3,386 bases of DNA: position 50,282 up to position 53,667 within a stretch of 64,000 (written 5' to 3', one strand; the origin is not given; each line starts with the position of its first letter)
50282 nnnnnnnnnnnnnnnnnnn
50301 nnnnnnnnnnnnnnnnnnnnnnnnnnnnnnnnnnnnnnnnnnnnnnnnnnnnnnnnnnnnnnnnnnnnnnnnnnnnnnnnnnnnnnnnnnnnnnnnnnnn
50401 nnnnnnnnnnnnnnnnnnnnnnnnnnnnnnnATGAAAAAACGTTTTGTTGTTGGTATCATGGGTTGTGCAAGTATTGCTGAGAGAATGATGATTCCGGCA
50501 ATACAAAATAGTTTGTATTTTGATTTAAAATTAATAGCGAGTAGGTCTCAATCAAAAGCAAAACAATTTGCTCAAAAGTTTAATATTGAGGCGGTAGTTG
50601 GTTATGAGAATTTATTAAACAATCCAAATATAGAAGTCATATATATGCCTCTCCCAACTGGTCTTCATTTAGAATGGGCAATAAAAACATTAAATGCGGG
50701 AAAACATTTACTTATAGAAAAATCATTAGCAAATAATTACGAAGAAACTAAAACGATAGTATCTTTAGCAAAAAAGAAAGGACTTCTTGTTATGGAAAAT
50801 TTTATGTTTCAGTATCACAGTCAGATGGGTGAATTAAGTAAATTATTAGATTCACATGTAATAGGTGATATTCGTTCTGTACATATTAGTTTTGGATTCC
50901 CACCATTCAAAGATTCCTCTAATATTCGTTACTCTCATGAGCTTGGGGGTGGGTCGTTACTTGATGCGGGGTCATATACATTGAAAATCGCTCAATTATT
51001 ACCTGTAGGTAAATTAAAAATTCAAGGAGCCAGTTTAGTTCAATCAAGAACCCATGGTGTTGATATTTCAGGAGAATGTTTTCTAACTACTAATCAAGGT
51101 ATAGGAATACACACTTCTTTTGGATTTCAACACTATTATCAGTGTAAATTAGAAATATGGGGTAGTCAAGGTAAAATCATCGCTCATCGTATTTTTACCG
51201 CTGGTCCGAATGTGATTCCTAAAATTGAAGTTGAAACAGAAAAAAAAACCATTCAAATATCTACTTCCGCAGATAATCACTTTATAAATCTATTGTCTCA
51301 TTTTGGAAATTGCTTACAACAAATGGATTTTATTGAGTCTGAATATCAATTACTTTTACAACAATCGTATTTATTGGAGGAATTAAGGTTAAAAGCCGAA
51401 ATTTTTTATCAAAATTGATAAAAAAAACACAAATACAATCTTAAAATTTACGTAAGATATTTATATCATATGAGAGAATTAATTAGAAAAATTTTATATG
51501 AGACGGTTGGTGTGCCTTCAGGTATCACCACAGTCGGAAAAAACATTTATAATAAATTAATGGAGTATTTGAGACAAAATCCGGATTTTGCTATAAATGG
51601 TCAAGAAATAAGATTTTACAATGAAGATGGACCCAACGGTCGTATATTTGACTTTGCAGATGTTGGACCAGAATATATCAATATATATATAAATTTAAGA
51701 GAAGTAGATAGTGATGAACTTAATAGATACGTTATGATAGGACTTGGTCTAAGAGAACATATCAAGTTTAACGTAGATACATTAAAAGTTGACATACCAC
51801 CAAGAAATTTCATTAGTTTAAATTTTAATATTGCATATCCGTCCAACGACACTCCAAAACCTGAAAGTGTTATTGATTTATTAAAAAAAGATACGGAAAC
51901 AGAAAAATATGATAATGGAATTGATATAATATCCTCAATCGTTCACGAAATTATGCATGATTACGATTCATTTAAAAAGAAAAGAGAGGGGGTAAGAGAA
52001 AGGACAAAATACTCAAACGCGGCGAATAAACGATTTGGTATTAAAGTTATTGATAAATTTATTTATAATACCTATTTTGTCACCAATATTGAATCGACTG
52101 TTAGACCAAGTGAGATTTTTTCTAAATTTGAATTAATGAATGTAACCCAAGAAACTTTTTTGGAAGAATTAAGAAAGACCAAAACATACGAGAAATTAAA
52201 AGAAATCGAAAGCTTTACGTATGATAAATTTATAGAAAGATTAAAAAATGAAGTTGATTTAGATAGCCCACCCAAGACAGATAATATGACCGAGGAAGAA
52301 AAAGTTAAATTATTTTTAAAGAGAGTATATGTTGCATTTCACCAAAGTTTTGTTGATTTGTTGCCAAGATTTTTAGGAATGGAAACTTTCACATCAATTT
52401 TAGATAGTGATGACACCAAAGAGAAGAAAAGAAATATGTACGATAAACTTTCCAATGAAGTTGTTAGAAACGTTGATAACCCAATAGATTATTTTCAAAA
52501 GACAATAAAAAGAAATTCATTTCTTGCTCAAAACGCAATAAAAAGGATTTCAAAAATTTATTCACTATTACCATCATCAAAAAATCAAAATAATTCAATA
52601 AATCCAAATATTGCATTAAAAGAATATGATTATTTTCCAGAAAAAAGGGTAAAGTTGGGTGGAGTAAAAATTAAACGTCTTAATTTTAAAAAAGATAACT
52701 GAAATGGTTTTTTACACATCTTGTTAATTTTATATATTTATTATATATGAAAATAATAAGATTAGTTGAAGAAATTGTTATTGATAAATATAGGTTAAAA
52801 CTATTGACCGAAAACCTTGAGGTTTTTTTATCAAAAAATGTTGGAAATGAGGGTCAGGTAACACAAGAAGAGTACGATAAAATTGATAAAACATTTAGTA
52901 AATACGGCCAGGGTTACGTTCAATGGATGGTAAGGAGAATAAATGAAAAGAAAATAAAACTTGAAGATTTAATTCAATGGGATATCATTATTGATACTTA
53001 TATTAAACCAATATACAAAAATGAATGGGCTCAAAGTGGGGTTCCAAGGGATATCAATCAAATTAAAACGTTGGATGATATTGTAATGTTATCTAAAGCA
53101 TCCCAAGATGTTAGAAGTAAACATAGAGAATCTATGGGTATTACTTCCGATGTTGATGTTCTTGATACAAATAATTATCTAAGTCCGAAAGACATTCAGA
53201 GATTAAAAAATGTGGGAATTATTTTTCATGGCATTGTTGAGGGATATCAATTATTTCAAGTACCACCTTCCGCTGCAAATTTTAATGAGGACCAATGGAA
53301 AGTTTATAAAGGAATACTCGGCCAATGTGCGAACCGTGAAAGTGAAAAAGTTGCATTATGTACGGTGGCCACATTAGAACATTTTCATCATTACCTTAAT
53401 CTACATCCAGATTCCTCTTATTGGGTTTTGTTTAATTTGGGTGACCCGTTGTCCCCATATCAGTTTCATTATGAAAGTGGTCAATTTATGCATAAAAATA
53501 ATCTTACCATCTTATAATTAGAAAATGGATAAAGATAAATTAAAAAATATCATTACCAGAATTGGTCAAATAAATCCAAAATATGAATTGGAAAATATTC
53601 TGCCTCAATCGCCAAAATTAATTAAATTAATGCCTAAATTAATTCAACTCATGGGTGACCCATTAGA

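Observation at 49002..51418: Deoxysugar-biosynthesis pair (2,3-dehydratase plus ketoreductase-type oxidoreductase) in a phage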

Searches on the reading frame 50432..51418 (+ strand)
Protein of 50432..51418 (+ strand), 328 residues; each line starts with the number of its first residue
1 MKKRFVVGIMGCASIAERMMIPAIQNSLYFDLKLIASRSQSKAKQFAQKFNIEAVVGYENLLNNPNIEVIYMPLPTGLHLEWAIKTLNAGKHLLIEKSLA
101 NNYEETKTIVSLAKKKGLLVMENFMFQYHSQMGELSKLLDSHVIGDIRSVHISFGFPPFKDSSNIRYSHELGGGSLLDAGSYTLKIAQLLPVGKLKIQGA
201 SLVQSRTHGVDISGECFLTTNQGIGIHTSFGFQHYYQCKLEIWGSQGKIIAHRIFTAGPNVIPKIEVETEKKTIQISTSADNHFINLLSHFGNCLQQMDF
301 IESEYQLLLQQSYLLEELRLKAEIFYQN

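Call 3: search_protein_families(library=pfam, proteins=[window:50432-51418:+], max_evalue=0.01)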
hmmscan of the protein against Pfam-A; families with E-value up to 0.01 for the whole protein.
window:50432-51418:+ (328 aa): 3 families
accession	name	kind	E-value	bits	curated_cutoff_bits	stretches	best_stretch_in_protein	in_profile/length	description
PF01408.29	GFO_IDH_MocA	-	7.2e-22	78.8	24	1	7-124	3-120/120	Oxidoreductase family, NAD-binding Rossmann fold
PF22725.1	GFO_IDH_MocA_C3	-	6.7e-15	55.6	27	1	134-249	3-123/124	GFO/IDH/MocA C-terminal domain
PF02894.22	GFO_IDH_MocA_C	-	0.00017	21.9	22.9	1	137-254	2-129/218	Oxidoreductase family, C-terminal alpha/beta domain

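Call 4: search_protein_families(library=ncbifam, proteins=[window:50432-51418:+], max_evalue=0.01)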
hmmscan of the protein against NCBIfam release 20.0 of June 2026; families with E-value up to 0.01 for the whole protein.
window:50432-51418:+ (328 aa): 9 families
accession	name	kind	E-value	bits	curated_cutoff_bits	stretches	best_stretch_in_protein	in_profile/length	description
NF041392.1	XylDh_Gfo6_Halo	equivalog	2.9e-20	72.4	350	1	10-303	22-323/350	D-xylose 1-dehydrogenase Gfo6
TIGR04380.1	myo_inos_iolG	equivalog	8.1e-19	67.7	355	1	6-254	3-255/330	inositol 2-dehydrogenase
NF040723.1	UDP-GlcNAcDh_Arch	equivalog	2.6e-16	60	450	1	30-151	25-145/302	UDP-N-acetylglucosamine 3-dehydrogenase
NF052479.1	LevoglcsnDh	equivalog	7.6e-15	54.5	650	1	32-190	38-201/386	levoglucosan dehydrogenase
NF008607.0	PRK11579.1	subfamily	1.1e-14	54.3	330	1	1-175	1-171/346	oxidoreductase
NF007574.0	PRK10206.1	equivalog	1.2e-11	44.3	352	1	29-155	28-154/345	oxidoreductase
NF052679.1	InsChiInosDhIolG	equivalog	2.8e-11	43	540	1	7-153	5-154/343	bifunctional inositol 2-dehydrogenase/D-chiro-inositol 1-dehydrogenase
NF058563.1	BT_2159_fam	equivalog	1e-07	31.3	650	1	7-202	3-194/350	disaccharide 3-dehydrogenase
NF009830.0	PRK13304.1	equivalog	0.0024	17.4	267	1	6-96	3-91/265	aspartate dehydrogenase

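Call 6: search_solved_structures(query=window:50432-51418:+, max_evalue=0.01, show_alignments=2)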
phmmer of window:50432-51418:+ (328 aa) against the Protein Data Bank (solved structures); distinct sequences matched with E-value up to 0.01: 79 (the best 60 are shown).
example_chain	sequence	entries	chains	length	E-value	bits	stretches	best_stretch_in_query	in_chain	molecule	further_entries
3rbv_A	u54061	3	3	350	6.1e-61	209.4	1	7-322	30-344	Sugar 3-ketoreductase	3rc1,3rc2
3rcb_A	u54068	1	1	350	2.2e-60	207.6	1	7-322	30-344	Sugar 3-ketoreductase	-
3rc7_A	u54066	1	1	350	2.2e-60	207.6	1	7-322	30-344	Sugar 3-ketoreductase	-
3rc9_A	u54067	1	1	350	4.2e-60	206.7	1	7-322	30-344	Sugar 3-ketoreductase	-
4had_A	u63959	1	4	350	3.3e-29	105.2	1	7-194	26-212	Probable oxidoreductase protein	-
1ydw_A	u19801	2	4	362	4.8e-28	101.4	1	6-188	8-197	AX110P-like protein | Probable oxidoreductase At4g09670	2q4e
5a02_A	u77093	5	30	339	3.1e-19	72.4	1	7-191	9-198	ALDOSE-ALDOSE OXIDOREDUCTASE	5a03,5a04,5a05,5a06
2o48_X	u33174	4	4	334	4.4e-17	65.4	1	32-212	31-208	Dimeric dihydrodiol dehydrogenase | Trans-1,2-dihydrobenzene-1,2-diol dehydrogenase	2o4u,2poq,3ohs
1zh8_A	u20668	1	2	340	8.3e-17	64.5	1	4-249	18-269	oxidoreductase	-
3e9m_A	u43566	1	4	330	4.2e-16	62.1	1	7-298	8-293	Oxidoreductase, Gfo/Idh/MocA family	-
7xr9_A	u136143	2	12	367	2.7e-15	59.5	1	4-186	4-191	DgpA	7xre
3evn_A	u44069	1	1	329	3.3e-15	59.2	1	7-281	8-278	Oxidoreductase, Gfo/Idh/MocA family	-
1ofg_A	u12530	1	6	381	9.8e-15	57.7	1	3-188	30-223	GLUCOSE-FRUCTOSE OXIDOREDUCTASE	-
1ryd_A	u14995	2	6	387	1e-14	57.6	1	3-188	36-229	glucose-fructose oxidoreductase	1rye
1h6a_A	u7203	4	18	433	1.3e-14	57.2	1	3-188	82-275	PRECURSOR FORM OF GLUCOSE-FRUCTOSE OXIDOREDUCTASE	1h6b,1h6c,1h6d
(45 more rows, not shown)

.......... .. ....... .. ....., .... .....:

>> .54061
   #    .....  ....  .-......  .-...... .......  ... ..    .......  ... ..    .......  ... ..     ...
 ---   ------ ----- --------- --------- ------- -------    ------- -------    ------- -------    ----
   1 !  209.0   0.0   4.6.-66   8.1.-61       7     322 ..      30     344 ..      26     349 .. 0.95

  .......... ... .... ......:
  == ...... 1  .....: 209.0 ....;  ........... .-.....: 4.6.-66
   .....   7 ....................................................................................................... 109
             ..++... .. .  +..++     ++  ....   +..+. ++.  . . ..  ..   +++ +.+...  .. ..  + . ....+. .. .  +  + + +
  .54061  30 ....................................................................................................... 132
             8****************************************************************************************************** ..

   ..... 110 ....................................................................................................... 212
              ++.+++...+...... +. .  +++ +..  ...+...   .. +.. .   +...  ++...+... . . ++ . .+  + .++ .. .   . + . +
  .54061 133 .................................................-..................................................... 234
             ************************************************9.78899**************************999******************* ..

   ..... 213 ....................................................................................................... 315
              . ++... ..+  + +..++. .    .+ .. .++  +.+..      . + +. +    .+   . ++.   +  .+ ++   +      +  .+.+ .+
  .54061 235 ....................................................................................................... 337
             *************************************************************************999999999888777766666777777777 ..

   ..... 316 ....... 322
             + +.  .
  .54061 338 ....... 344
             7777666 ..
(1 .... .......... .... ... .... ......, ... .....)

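Call 41: search_dna_similar(query=window:50432-51418:+, collection=phages, mode=protein, max_rows=15)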
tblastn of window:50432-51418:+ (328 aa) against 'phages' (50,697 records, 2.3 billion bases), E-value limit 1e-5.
Records with a match: 42; places in all: 42; records where one place covers at least 80% of the query: 2.
Best place of each record, by identity: <60% 42.
By first word of the organism name: Listeria 18; Bacteriophage 17; Enterococcus 4; Staphylococcus 2; Salmonella 1.
By host as written in the record: - 18; Listeria monocytogenes 18; Enterococcus faecalis 3; Staphylococcus aureus 2; Salmonella enterica subsp. enterica serovar Kentucky 1.
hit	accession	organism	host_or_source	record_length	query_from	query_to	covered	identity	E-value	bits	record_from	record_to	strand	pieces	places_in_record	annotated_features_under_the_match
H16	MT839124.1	Bacteriophage sp.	human fecal samples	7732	8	295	88%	31.0%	3e-31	129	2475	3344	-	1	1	record has no annotation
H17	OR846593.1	Enterococcus phage Efs 1-1-1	Enterococcus faecalis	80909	8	296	88%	25.5%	1e-13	78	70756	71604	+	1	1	record has no annotation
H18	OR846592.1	Enterococcus phage Efs 1-1-1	Enterococcus faecalis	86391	8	233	69%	31.3%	3e-23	105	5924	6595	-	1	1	record has no annotation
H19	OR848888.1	Listeria phage LM 4-14-1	Listeria monocytogenes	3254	1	233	71%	28.5%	6e-23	105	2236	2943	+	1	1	record has no annotation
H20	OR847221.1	Listeria phage LM 4-11-1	Listeria monocytogenes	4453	1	233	71%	28.5%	6e-23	105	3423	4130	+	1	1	record has no annotation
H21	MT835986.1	Bacteriophage sp.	human fecal samples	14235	8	223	66%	29.5%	4e-21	100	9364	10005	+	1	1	record has no annotation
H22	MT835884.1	Bacteriophage sp.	human fecal samples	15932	8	223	66%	27.9%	1e-15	84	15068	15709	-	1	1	record has no annotation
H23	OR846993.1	Listeria phage LM 4-11-1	Listeria monocytogenes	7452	8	188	55%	33.2%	3e-22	103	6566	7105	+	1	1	record has no annotation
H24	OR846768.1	Listeria phage LM 4-11-1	Listeria monocytogenes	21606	8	188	55%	33.2%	3e-22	103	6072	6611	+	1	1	record has no annotation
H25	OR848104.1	Listeria phage LM 4-14-1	Listeria monocytogenes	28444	8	188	55%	33.2%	3e-22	103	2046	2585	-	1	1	record has no annotation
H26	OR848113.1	Listeria phage LM 4-14-1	Listeria monocytogenes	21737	8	188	55%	33.2%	3e-22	103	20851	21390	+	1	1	record has no annotation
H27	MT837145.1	Bacteriophage sp.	human fecal samples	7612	35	211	54%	32.0%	2e-18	92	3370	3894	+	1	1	record has no annotation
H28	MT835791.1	Bacteriophage sp.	human fecal samples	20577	3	222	67%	24.9%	3e-9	64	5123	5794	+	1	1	record has no annotation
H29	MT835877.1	Bacteriophage sp.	human fecal samples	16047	8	187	55%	28.7%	1e-9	66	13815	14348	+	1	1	record has no annotation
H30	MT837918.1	Bacteriophage sp.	human fecal samples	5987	7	186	55%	27.3%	3e-7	58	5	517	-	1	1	record has no annotation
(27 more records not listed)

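Call 44: search_protein_families(library=phrogs, proteins=[window:50432-51418:+], max_evalue=0.001)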
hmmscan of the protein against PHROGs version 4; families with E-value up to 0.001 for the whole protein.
window:50432-51418:+ (328 aa): 0 families

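Call 63: search_protein_families(library=padloc, proteins=[window:50432-51418:+], max_evalue=0.001)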
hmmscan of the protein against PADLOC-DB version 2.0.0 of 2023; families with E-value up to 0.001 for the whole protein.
window:50432-51418:+ (328 aa): 0 families

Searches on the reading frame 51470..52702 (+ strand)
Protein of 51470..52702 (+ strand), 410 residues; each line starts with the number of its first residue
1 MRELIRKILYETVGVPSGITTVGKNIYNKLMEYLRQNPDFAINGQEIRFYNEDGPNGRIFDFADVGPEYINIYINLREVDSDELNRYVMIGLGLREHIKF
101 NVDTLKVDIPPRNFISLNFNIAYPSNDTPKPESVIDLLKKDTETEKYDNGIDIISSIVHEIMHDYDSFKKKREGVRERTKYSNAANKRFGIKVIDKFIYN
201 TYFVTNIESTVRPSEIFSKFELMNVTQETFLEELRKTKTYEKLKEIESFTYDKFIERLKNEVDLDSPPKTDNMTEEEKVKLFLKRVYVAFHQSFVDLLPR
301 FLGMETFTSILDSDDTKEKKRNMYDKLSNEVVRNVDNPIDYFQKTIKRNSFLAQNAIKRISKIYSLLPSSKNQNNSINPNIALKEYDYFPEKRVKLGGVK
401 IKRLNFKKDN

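Call 3: search_protein_families(library=pfam, proteins=[window:51470-52702:+], max_evalue=0.01)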
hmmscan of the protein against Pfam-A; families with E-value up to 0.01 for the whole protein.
window:51470-52702:+ (410 aa): 1 family
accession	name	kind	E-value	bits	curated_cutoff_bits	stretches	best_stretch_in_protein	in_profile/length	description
PF02376.21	CUT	-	0.007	16.8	24.4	0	217-260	28-69/79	CUT domain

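Call 44: search_protein_families(library=phrogs, proteins=[window:51470-52702:+], max_evalue=0.001)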
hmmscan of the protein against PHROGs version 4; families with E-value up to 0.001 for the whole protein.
window:51470-52702:+ (410 aa): 0 families

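Call 61: search_solved_structures(query=window:51470-52699:+, max_evalue=1)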
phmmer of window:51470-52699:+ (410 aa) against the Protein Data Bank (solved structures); distinct sequences matched with E-value up to 1: 0.

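Call 63: search_protein_families(library=padloc, proteins=[window:51470-52702:+], max_evalue=0.001)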
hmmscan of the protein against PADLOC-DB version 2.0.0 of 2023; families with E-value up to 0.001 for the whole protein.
window:51470-52702:+ (410 aa): 0 families

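Call 72: find_homologous_proteins(query=window:51470-52702:+, max_evalue=0.001)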
Query window:51470-52702:+ (410 aa): 7 proteins with E <= 0.001 among 8000 candidates.
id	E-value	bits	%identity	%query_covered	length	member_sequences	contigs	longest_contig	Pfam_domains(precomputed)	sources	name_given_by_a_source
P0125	1.2e-255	866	97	100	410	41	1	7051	-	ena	-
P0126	9.9e-29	119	27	92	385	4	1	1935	-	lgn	-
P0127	6.5e-25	106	29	92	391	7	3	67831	-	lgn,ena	-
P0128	6.7e-24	103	27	92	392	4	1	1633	-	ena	-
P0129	1.3e-22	99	27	98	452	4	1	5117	-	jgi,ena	-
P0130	2.6e-22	98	26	92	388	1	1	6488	-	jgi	jgi:hypothetical protein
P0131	1.4e-9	56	23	91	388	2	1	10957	-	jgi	-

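Call 73: find_encoding_contigs(protein=P0127, flank=8000, max_places=2)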
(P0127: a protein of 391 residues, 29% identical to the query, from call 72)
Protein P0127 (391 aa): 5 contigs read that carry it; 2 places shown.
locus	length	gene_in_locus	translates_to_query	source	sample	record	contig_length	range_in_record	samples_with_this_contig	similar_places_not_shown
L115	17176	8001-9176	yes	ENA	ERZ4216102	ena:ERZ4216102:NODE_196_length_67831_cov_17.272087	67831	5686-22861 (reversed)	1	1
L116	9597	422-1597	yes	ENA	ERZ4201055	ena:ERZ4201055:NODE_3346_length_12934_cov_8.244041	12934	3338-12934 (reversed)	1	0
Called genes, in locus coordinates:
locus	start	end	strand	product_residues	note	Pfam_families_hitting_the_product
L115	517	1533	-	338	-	-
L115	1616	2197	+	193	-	-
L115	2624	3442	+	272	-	-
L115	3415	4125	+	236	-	-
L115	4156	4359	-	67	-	-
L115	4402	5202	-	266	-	-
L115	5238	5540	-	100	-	-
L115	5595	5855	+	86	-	-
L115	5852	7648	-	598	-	PF23598:LRR_14 (faint)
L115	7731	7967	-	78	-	-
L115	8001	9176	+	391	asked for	-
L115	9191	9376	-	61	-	-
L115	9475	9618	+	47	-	-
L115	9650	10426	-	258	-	PF01471:PG_binding_1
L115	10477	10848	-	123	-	-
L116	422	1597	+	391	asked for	-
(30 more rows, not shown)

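Call 77: find_related_loci(query=A2, collection=viral_contigs, flank=10000)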
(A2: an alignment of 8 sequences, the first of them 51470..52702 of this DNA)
Query A2 (410 aa) in viral_contigs; peptide patterns used: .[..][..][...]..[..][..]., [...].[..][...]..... (x = any residue, [..] = any of these).
48 stretches matched a pattern; 36 encode a relative of the query (tblastn E <= 1e-3); 36 distinct loci.
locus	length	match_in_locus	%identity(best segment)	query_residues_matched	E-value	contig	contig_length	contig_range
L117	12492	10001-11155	30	1-377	2e-44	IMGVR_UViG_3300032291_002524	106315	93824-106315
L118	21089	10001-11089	30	1-377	1e-38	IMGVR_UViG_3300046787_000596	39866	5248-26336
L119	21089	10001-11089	30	1-377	2e-36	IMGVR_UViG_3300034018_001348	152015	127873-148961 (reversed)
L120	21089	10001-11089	30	1-377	2e-36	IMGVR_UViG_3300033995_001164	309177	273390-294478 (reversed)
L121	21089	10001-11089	30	1-378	4e-35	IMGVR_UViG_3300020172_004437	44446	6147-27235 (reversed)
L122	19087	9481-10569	28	1-377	7e-33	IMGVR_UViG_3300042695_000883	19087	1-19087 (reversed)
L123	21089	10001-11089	28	1-377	7e-33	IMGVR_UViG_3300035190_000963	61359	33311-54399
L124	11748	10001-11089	28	1-377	7e-33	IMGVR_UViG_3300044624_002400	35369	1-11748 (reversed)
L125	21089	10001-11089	30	1-377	2e-36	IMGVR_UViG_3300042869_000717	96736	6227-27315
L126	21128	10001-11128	30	1-369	3e-32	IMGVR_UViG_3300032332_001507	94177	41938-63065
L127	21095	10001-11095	28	1-372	5e-32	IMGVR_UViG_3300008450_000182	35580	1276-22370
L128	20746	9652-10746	28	1-372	5e-32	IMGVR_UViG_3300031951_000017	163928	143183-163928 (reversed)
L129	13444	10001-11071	29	1-374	5e-31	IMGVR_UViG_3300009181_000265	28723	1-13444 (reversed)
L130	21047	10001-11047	28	1-366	6e-28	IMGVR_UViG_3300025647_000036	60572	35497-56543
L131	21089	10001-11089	30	1-377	2e-36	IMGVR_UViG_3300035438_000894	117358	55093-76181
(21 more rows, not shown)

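Call 79: find_encoding_contigs(protein=P0125, flank=8000, max_places=6)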
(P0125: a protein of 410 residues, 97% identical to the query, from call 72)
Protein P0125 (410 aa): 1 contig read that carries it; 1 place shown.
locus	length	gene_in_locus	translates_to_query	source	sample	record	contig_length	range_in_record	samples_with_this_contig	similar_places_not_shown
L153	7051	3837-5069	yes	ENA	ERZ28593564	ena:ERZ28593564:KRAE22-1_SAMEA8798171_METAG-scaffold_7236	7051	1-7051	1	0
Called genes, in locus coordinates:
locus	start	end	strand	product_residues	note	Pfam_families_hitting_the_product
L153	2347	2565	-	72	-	-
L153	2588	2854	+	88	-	-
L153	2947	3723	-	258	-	-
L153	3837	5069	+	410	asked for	-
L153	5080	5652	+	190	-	PF01966:HD (weak)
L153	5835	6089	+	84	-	-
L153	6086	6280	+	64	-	-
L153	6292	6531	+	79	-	-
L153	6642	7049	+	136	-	?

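Call 82: search_protein_families(library=pfam, proteins=[L153:2947-3723:-], max_evalue=0.001)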
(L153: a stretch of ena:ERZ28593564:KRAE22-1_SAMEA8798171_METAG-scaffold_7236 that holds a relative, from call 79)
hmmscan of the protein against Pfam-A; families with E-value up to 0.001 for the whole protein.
L153:2947-3723:- (258 aa): 0 families

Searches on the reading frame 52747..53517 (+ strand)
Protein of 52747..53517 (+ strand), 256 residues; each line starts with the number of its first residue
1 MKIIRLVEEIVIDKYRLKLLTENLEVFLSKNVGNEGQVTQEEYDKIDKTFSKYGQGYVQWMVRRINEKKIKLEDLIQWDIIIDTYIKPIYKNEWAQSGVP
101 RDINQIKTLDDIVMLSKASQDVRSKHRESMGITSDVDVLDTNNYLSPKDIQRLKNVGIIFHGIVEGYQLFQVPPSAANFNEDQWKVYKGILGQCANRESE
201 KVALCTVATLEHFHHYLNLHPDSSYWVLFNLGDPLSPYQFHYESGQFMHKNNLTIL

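Call 3: search_protein_families(library=pfam, proteins=[window:52747-53517:+], max_evalue=0.01)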
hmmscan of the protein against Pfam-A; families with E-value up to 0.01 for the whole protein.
window:52747-53517:+ (256 aa): 0 families

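Call 44: search_protein_families(library=phrogs, proteins=[window:52747-53517:+], max_evalue=0.001)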
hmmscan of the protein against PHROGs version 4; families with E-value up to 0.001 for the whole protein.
window:52747-53517:+ (256 aa): 0 families

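Call 62: search_solved_structures(query=window:52747-53514:+, max_evalue=1)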
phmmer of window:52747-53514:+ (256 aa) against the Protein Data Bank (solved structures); distinct sequences matched with E-value up to 1: 1.
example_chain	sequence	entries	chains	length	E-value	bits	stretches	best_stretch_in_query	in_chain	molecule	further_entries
6xt9_D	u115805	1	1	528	0.47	13.2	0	136-234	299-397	Bardet-Biedl syndrome 4 protein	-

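Call 63: search_protein_families(library=padloc, proteins=[window:52747-53517:+], max_evalue=0.001)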
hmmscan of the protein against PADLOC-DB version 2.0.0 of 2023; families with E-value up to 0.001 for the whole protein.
window:52747-53517:+ (256 aa): 0 families
